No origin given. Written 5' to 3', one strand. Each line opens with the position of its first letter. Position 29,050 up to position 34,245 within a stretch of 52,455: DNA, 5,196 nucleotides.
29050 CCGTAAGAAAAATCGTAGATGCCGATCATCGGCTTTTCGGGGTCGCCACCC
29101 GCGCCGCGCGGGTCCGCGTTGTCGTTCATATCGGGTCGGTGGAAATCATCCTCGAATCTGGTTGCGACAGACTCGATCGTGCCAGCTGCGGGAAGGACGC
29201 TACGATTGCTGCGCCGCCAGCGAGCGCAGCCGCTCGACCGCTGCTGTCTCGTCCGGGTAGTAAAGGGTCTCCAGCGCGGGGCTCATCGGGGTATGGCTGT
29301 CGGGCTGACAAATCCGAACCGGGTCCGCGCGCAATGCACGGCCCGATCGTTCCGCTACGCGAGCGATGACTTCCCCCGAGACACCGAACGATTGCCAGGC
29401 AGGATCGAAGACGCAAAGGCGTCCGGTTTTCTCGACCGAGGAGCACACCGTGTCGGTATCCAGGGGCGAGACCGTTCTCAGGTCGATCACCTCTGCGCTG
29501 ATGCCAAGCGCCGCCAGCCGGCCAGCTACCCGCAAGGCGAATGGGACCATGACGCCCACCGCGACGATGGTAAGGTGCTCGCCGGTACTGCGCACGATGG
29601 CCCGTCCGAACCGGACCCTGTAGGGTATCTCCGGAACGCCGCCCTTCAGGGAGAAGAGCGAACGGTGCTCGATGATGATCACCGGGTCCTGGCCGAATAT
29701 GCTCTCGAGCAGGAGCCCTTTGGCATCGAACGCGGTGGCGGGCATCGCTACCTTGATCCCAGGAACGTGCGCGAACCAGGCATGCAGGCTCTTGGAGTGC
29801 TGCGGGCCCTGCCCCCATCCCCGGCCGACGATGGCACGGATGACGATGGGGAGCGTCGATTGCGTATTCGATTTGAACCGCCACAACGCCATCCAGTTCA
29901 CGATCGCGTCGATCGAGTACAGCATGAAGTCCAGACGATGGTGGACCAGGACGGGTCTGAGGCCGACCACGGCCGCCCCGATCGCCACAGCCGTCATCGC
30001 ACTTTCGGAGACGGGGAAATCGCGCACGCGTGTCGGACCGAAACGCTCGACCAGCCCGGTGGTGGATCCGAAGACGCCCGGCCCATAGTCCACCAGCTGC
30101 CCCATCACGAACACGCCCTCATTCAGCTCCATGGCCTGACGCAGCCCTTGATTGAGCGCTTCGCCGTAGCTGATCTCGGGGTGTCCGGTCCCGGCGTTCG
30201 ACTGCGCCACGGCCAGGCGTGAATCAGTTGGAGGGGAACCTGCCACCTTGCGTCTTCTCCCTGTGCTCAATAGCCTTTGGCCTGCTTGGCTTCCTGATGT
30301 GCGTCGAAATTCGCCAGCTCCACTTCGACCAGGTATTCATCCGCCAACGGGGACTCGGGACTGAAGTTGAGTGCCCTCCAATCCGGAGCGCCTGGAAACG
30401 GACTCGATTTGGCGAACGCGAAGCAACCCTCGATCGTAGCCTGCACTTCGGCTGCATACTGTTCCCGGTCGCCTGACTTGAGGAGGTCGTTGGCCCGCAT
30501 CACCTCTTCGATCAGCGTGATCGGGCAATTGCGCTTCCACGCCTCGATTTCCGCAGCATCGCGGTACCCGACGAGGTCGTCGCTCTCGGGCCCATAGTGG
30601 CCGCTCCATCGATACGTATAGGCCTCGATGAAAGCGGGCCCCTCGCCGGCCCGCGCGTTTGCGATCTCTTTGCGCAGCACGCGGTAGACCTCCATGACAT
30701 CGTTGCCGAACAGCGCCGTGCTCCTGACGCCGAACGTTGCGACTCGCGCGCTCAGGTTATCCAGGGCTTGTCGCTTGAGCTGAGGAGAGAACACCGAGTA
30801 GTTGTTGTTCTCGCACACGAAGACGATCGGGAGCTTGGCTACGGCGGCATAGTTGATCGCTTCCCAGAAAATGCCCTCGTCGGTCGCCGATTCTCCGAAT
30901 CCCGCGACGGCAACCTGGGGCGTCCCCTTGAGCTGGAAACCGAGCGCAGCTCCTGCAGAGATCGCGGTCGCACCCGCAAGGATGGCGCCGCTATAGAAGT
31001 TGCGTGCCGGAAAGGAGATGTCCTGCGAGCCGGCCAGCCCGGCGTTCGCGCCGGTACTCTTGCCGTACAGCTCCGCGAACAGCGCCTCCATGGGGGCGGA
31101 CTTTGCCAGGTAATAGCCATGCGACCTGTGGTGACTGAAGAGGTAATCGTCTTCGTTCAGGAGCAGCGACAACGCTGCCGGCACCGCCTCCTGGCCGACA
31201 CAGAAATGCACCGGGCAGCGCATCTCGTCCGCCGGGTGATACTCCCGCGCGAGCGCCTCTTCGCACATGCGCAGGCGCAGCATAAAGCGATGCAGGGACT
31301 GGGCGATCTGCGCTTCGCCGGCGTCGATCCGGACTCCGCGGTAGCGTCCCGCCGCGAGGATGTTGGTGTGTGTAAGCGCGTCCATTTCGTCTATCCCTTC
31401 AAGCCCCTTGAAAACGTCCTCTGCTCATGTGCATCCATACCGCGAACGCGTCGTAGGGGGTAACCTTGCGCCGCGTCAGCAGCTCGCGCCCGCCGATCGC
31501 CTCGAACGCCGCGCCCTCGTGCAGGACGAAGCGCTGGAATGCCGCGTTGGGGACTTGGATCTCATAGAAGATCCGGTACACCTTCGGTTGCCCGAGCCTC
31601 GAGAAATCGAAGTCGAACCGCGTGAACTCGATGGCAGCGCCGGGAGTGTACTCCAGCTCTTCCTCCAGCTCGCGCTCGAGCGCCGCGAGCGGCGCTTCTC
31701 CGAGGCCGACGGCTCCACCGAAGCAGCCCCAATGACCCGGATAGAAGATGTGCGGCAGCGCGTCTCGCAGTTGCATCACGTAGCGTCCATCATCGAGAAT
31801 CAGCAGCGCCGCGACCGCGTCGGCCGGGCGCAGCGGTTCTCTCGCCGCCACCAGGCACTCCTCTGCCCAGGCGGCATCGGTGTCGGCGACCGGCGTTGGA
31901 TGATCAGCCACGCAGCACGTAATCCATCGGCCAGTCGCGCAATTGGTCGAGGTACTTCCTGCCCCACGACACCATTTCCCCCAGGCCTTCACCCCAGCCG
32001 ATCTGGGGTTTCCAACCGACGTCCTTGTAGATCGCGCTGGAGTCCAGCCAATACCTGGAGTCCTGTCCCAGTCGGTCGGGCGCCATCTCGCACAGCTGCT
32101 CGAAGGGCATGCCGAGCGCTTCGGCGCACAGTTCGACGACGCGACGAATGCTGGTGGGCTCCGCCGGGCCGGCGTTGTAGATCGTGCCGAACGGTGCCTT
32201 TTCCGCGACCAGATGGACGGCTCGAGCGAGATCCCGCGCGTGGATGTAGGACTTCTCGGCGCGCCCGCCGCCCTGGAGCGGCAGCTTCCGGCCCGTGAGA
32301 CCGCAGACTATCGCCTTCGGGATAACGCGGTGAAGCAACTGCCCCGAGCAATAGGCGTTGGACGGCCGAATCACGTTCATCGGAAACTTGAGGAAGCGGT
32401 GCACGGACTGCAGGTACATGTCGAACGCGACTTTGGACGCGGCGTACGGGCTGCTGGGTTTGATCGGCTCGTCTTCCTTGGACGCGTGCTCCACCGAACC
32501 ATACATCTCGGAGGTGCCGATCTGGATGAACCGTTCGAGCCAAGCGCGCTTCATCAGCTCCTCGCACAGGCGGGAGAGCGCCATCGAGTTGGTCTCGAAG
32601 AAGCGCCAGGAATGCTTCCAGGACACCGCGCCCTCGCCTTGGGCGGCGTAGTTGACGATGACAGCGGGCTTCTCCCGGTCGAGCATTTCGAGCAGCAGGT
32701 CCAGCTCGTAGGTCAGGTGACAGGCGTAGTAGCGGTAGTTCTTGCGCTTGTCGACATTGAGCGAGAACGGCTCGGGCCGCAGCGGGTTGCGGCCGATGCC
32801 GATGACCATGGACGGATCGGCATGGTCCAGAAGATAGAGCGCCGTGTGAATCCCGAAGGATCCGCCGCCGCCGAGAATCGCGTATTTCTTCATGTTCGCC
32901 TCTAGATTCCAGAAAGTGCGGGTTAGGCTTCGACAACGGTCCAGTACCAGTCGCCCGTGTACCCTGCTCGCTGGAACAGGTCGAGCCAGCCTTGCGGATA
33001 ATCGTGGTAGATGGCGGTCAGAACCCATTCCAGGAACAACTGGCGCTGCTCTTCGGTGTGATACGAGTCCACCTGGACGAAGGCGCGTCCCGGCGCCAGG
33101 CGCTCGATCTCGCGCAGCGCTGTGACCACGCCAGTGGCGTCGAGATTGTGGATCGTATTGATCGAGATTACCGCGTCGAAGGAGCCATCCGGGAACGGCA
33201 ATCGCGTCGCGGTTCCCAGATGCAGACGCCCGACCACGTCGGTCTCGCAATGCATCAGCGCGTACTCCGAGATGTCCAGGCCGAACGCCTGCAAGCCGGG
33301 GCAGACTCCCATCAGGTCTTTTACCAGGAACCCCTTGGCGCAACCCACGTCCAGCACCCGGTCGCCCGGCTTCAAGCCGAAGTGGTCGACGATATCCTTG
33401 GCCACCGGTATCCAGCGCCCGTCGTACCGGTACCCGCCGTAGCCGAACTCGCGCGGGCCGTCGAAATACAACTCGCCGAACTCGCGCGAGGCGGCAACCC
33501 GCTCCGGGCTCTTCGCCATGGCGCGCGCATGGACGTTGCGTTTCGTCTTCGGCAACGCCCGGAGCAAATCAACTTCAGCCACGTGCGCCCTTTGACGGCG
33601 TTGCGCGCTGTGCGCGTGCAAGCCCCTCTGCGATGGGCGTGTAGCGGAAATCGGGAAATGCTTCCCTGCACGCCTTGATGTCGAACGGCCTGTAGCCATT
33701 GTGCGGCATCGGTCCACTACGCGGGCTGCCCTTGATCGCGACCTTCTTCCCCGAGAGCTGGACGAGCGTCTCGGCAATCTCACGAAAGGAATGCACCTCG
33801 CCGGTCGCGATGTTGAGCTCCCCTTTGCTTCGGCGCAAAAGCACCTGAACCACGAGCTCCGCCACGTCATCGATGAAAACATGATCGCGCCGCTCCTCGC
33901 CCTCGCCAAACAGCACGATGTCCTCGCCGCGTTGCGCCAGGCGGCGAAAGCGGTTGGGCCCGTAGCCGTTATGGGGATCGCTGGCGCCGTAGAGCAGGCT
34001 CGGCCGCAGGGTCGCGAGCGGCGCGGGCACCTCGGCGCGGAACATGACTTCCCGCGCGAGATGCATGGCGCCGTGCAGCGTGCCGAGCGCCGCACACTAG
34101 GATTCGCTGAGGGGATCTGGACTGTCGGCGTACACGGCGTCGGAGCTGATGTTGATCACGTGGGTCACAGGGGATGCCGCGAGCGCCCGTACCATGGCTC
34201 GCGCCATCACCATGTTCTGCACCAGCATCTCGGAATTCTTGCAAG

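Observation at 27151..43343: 17-gene overlapped operon fusing a sedoheptulose-7-P to nucleotide-heptose route with a stand-alone TPP E1 pair, Nudix, oxidoreductases and a methyltransferase: candidate pathway for an undescribed branched or higher-carbon LPS sugar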

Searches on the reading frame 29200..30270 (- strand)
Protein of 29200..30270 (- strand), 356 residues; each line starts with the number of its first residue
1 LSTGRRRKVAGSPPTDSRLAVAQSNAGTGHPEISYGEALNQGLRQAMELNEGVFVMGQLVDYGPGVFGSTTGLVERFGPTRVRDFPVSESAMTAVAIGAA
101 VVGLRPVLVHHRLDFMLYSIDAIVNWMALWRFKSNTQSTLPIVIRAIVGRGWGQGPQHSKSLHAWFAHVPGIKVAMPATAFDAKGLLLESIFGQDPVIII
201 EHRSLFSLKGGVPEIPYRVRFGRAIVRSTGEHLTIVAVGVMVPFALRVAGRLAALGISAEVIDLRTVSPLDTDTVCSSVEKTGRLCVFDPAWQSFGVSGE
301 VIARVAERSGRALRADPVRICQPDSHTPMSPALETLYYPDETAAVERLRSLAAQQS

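Call 7: search_protein_families(library=pfam, proteins=[window:29200-30270:-], max_evalue=0.01)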
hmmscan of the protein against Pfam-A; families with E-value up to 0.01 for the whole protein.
window:29200-30270:- (356 aa): 2 families
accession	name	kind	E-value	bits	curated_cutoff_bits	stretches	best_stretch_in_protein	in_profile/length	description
PF02780.25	Transketolase_C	-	5.4e-30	104.3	25.9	1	222-341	1-121/124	Transketolase, C-terminal domain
PF02779.29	Transket_pyr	-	8.7e-29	100.8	27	1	32-206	2-172/174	Transketolase, pyrimidine binding domain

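Call 23: search_protein_families(library=ncbifam, proteins=[window:29200-30270:-], max_evalue=0.0001)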
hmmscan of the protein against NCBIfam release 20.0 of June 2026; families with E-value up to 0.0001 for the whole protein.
window:29200-30270:- (356 aa): 7 families
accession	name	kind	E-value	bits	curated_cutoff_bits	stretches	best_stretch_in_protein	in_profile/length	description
NF006667.0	PRK09212.1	subfamily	4.6e-76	255.8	321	1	32-353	3-324/327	pyruvate dehydrogenase complex E1 component subunit beta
NF008854.0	PRK11892.1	equivalog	7.2e-74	249.1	454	1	21-350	130-460/464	pyruvate dehydrogenase complex E1 component subunit beta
NF004559.0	PRK05899.2-5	equivalog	4.9e-15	54.8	488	1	79-314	359-587/627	transketolase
TIGR00204.1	dxs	equivalog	6.3e-12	44.8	465.95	1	72-307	345-570/616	1-deoxy-D-xylulose-5-phosphate synthase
NF003933.0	PRK05444.2-2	equivalog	1.3e-09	37.1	395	1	72-328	328-579/606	1-deoxy-D-xylulose-5-phosphate synthase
NF008968.0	PRK12315.1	subfamily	4.7e-07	28.4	510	1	34-280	280-512/582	1-deoxy-D-xylulose-5-phosphate synthase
NF004556.0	PRK05899.2-2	equivalog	2.2e-05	22.9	575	1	217-303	506-591/639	transketolase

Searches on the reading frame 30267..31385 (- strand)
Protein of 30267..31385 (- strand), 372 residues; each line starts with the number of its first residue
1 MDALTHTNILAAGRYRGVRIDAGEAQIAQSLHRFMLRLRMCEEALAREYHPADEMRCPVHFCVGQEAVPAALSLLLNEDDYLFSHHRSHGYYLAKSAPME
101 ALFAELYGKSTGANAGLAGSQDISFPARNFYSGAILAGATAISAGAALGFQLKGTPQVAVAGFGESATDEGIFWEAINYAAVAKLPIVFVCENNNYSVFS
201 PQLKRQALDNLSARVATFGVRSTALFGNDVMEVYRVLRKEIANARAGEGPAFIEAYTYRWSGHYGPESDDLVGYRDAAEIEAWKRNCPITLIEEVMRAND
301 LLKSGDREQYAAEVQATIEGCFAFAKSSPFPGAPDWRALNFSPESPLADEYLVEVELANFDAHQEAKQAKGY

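Call 7: search_protein_families(library=pfam, proteins=[window:30267-31385:-], max_evalue=0.01)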
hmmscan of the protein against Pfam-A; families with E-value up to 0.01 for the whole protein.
window:30267-31385:- (372 aa): 3 families
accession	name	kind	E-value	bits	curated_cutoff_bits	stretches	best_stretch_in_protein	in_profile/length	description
PF00676.26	E1_dh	-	1.5e-53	182.1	22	1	37-331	5-297/300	Dehydrogenase E1 component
PF13292.11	DXP_synthase_N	-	0.0019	17.9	21.2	1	140-198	115-175/274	1-deoxy-D-xylulose-5-phosphate synthase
PF16940.10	Tic110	-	0.0026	16.8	27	1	122-234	10-117/574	Chloroplast envelope transporter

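Call 14: find_homologous_proteins(query=window:30267-31385:-, max_evalue=1e-10)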
Query window:30267-31385:- (372 aa): 1794 proteins with E <= 1e-10 among 8000 candidates; the best 120 are listed.
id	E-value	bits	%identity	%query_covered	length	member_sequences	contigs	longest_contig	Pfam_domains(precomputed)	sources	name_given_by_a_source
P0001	2.8e-248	841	100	100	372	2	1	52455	PF00676.26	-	-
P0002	1.8e-212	723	84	100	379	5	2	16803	PF00676.26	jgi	jgi:pyruvate dehydrogenase E1 component alpha subunit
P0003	7.3e-211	718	84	100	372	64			PF00676.26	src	-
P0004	6.9e-204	695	82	100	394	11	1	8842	PF00676.26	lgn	-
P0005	2.4e-203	693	80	100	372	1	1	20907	PF00676.26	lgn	-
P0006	3.3e-202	689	81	100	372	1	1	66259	PF00676.26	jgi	jgi:TPP-dependent pyruvate/acetoin dehydrogenase alpha subunit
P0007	3.5e-202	689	79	100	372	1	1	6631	PF00676.26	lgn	-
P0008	8.1e-202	688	81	100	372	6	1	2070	PF00676.26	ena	-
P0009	1.8e-200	683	81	100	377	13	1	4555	PF00676.26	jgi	-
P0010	1.2e-197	674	79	100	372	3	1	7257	PF00676.26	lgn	-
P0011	1.2e-196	671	78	100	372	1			PF00676.26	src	-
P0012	1.4e-195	667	80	100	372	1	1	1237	PF00676.26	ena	-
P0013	2.3e-194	663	77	100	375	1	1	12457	PF00676.26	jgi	jgi:TPP-dependent pyruvate/acetoin dehydrogenase alpha subunit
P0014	2.7e-194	663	77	100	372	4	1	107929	PF00676.26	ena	-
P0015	6.0e-194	662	77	99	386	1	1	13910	PF00676.26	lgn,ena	-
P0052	9.8e-180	615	72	100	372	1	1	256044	PF00676.26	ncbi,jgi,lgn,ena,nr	ncbi:MAG TPA: thiamine pyrophosphate-dependent dehydrogenase E1 component subunit alpha [Burkholderi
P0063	1.5e-177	608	73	99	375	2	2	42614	PF00676.26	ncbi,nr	ncbi:MAG: thiamine pyrophosphate-dependent dehydrogenase E1 component subunit alpha [Gemmatimonadace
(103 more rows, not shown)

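Call 15: find_encoding_contigs(protein=P0052, flank=10000, max_places=2)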
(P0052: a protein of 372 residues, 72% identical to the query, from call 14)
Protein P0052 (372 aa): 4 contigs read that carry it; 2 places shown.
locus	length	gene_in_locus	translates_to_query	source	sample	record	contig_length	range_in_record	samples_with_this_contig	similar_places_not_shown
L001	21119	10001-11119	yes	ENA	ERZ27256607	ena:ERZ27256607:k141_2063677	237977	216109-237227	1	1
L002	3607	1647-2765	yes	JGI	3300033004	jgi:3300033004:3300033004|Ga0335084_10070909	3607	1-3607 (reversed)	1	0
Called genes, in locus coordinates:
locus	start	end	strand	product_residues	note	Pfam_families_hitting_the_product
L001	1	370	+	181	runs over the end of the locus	PF08645:PNK3P (weak), PF00702:Hydrolase, PF13419:HAD_2, PF13242:Hydrolase_like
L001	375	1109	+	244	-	PF00923:TAL_FSA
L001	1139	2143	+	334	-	PF01073:3Beta_HSD, PF01370:Epimerase, PF04321:RmlD_sub_bind, PF05368:NmrA, PF13460:NAD_binding_10, PF16363:GDP_Man_Dehyd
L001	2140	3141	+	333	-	PF01073:3Beta_HSD, PF01370:Epimerase, PF02719:Polysacc_synt_2, PF04321:RmlD_sub_bind (faint), PF07993:NAD_binding_4 (faint), PF16363:GDP_Man_Dehyd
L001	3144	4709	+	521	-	PF01467:CTP_transf_like, PF00294:PfkB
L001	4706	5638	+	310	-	PF01408:GFO_IDH_MocA, PF02894:GFO_IDH_MocA_C (weak), PF22725:GFO_IDH_MocA_C3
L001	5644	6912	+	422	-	PF03721:UDPG_MGDP_dh_N, PF00984:UDPG_MGDP_dh, PF03720:UDPG_MGDP_dh_C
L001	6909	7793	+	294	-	PF01370:Epimerase, PF04321:RmlD_sub_bind, PF16363:GDP_Man_Dehyd (faint)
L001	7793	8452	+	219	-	PF13489:Methyltransf_23, PF07021:MetW (weak), PF13649:Methyltransf_25, PF13847:Methyltransf_31, PF08241:Methyltransf_11, PF08242:Methyltransf_12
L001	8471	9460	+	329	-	PF01370:Epimerase, PF16363:GDP_Man_Dehyd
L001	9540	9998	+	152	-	PF00293:NUDIX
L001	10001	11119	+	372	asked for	PF00676:E1_dh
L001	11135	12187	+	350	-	PF02779:Transket_pyr, PF02780:Transketolase_C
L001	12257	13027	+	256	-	PF00483:NTP_transferase, PF12804:NTP_transf_3 (weak)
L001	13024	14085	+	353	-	PF01073:3Beta_HSD, PF01370:Epimerase, PF02719:Polysacc_synt_2, PF04321:RmlD_sub_bind (weak), PF16363:GDP_Man_Dehyd, PF07993:NAD_binding_4 (weak)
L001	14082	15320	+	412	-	PF08421:Methyltransf_13, PF13489:Methyltransf_23, PF08242:Methyltransf_12 (weak), PF08484:Methyltransf_14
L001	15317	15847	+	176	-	PF00908:dTDP_sugar_isom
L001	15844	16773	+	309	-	PF01370:Epimerase, PF04321:RmlD_sub_bind, PF16363:GDP_Man_Dehyd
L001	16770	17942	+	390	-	PF13489:Methyltransf_23, PF08241:Methyltransf_11 (faint), PF08242:Methyltransf_12 (weak), PF08484:Methyltransf_14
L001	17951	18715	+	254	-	PF04989:RMNT_CmcI, PF13578:Methyltransf_24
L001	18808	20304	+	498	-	PF01943:Polysacc_synt, PF13440:Polysacc_synt_3, PF01554:MatE (weak)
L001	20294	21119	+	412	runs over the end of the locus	PF00535:Glycos_transf_2 (weak)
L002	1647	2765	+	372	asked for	PF00676:E1_dh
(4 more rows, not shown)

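Call 16: find_encoding_contigs(protein=P0063, flank=10000, max_places=2)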
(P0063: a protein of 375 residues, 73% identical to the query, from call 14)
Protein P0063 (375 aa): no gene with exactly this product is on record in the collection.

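Call 23: search_protein_families(library=ncbifam, proteins=[window:30267-31385:-], max_evalue=0.0001)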
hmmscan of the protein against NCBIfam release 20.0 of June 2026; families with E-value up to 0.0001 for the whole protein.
window:30267-31385:- (372 aa): 3 families
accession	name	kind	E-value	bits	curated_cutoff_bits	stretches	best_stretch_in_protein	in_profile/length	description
TIGR03182.1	PDH_E1_alph_y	equivalog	1.4e-65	221.3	393.85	1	29-332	5-305/315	pyruvate dehydrogenase (acetyl-transferring) E1 component subunit alpha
TIGR03181.1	PDH_E1_alph_x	equivalog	1.3e-54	185.4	411.35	1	62-329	58-315/341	pyruvate dehydrogenase (acetyl-transferring) E1 component subunit alpha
NF004559.0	PRK05899.2-5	equivalog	4.6e-08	31.8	488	1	140-259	132-249/627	transketolase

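Call 46: search_solved_structures(query=window:30267-31385:-, max_evalue=1e-15)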
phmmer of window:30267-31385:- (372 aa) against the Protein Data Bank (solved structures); distinct sequences matched with E-value up to 1e-15: 28.
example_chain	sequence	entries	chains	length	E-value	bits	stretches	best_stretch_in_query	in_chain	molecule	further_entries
2ozl_A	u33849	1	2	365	3.7e-38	134.6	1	32-335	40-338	Pyruvate dehydrogenase E1 component alpha subunit, somatic form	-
1ni4_A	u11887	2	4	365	3.8e-38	134.6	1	32-335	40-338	Pyruvate dehydrogenase E1 component: Alpha subunit | Pyruvate dehydrogenase E1 component subunit alpha, somatic form, mitochondrial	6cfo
6cer_A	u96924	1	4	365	4.3e-38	134.4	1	32-335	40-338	Pyruvate dehydrogenase E1 component subunit alpha, somatic form, mitochondrial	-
3exe_A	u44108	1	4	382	4.4e-38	134.4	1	32-335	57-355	Pyruvate dehydrogenase E1 component subunit alpha, somatic form, mitochondrial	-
3exf_A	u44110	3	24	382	5.3e-38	134.1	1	32-335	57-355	Pyruvate dehydrogenase E1 component subunit alpha, somatic form, mitochondrial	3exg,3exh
3exi_A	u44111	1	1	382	1.1e-37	133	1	32-335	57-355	Pyruvate dehydrogenase E1 component subunit alpha, somatic form, mitochondrial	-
1um9_A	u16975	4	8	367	6.7e-37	130.5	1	28-346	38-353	2-oxo acid dehydrogenase alpha subunit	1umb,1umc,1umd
1dtw_A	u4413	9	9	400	8.1e-28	100.6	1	63-325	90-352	BRANCHED-CHAIN ALPHA-KETO ACID DEHYDROGENASE ALPHA SUBUNIT | 2-OXOISOVALERATE DEHYDROGENASE ALPHA SUBUNIT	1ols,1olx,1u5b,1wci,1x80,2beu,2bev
1x7y_A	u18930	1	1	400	8.8e-28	100.5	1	63-325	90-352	2-oxoisovalerate dehydrogenase alpha subunit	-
1x7z_A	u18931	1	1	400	9.9e-28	100.3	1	63-325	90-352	2-oxoisovalerate dehydrogenase alpha subunit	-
1x7w_A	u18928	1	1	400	1e-27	100.3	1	63-325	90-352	2-oxoisovalerate dehydrogenase alpha subunit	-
1x7x_A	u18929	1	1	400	1.1e-27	100.2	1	63-325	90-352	2-oxoisovalerate dehydrogenase alpha subunit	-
2j9f_A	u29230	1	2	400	1.1e-27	100.2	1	63-325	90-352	2-OXOISOVALERATE DEHYDROGENASE ALPHA SUBUNIT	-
2bff_A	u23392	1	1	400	1.5e-27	99.7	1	63-325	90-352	2-OXOISOVALERATE DEHYDROGENASE ALPHA SUBUNIT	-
1olu_A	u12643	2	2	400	2.4e-27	99.1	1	63-325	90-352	2-OXOISOVALERATE DEHYDROGENASE ALPHA SUBUNIT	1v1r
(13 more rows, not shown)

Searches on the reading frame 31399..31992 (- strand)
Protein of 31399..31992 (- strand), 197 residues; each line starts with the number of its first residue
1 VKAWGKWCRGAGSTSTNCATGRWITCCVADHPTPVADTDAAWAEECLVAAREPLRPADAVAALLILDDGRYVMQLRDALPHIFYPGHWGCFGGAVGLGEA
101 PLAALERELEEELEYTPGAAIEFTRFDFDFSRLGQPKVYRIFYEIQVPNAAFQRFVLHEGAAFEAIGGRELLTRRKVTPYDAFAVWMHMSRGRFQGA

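Call 7: search_protein_families(library=pfam, proteins=[window:31399-31992:-], max_evalue=0.01)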
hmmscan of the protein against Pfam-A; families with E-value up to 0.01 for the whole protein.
window:31399-31992:- (197 aa): 2 families
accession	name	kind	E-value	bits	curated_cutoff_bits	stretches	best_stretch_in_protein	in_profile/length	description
PF00293.34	NUDIX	-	9e-10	39.1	21.1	1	57-143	3-92/134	NUDIX domain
PF22327.2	Nudt16-like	-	0.003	18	27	1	83-154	30-102/161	U8 snoRNA-decapping enzyme-like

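Call 23: search_protein_families(library=ncbifam, proteins=[window:31399-31992:-], max_evalue=0.0001)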
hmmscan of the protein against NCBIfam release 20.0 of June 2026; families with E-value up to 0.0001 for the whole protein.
window:31399-31992:- (197 aa): 2 families
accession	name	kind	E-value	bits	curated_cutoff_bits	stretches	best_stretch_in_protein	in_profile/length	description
NF006530.0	PRK08999.1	equivalog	1.4e-06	27.5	245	1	59-129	8-76/315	Nudix family hydrolase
TIGR00586.1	mutt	equivalog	2.4e-05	24.3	97.9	1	86-131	32-77/129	8-oxo-dGTP diphosphatase MutT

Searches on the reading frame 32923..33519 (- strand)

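Call 22: search_protein_families(library=ncbifam, proteins=[window:32923-33519:-], max_evalue=0.00001)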
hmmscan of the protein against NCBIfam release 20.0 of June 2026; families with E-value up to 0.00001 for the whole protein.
window:32923-33519:- (198 aa): 11 families
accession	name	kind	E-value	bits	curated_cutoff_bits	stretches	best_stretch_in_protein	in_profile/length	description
NF045667.1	MTase_DVU1556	equivalog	9.3e-13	48.1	155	1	41-159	12-129/213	DVU_1556 family methyltransferase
NF045825.1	FAmtase_mtf2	equivalog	3.2e-08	33.1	400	1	52-156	59-165/248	fatty-acid O-methyltransferase Mtf2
NF043040.1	corrin_prot_MT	hypoth_equivalog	4.1e-08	32.9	180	1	34-168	25-166/216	corrinoid protein-associated methyltransferase CpaM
NF047649.1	MTase_UXPK_star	exception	6.7e-08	31.9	460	1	49-148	75-180/283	methyltransferase/UXPK-star double selenoprotein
NF041255.1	mycofact_MftM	equivalog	1.9e-07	30.7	200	1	50-150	138-241/289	mycofactocin oligosaccharide methyltransferase MftM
NF001241.0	PRK00216.1-2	equivalog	5.8e-07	29.4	327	1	43-148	43-146/231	demethylmenaquinone methyltransferase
TIGR02081.1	metW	equivalog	2.4e-06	27.2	189.5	1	49-142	11-102/194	methionine biosynthesis protein MetW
TIGR02072.1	BioC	equivalog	2.7e-06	27.4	184.95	1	53-127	36-111/244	malonyl-ACP O-methyltransferase BioC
NF041537.1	ArsM_AhpD_UU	exception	3e-06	26.3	510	1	49-153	74-184/345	arsenite methyltransferase/AhpD domain selenoprotein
NF045823.1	PthPhpthDimycoMt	equivalog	3.5e-06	26.4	300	1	52-157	67-174/256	phthiotriol/phenolphthiotriol dimycocerosates methyltransferase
NF004452.0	PRK05785.1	equivalog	4.5e-06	26.3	207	1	50-150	51-146/228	hypothetical protein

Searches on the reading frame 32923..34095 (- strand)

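Call 7: search_protein_families(library=pfam, proteins=[window:32923-34095:-], max_evalue=0.01)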
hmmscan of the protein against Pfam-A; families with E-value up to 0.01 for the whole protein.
window:32923-34095:- (390 aa): 8 families
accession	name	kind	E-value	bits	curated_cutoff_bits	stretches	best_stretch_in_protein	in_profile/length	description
PF08241.18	Methyltransf_11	-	5.6e-15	56.2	21.2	1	248-333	1-86/95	Methyltransferase domain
PF13649.12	Methyltransf_25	-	1.6e-13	51.5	27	1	247-333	1-92/97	Methyltransferase domain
PF13847.12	Methyltransf_31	-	3.6e-09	36.9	27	1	242-347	2-115/145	Methyltransferase domain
PF08242.18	Methyltransf_12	-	2.4e-07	31.8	30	1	248-333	1-91/98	Methyltransferase domain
PF13489.12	Methyltransf_23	-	4.5e-07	30.2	27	1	233-375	10-146/164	Methyltransferase domain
PF07021.18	MetW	-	2.6e-05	24.4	21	1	241-324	11-94/193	Methionine biosynthesis protein MetW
PF02353.26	CMAS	-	0.0019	18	27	1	234-362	53-189/273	Mycolic acid cyclopropane synthetase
PF01209.24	Ubie_methyltran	-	0.0093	15.8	20.1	0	235-344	39-154/233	ubiE/COQ5 methyltransferase family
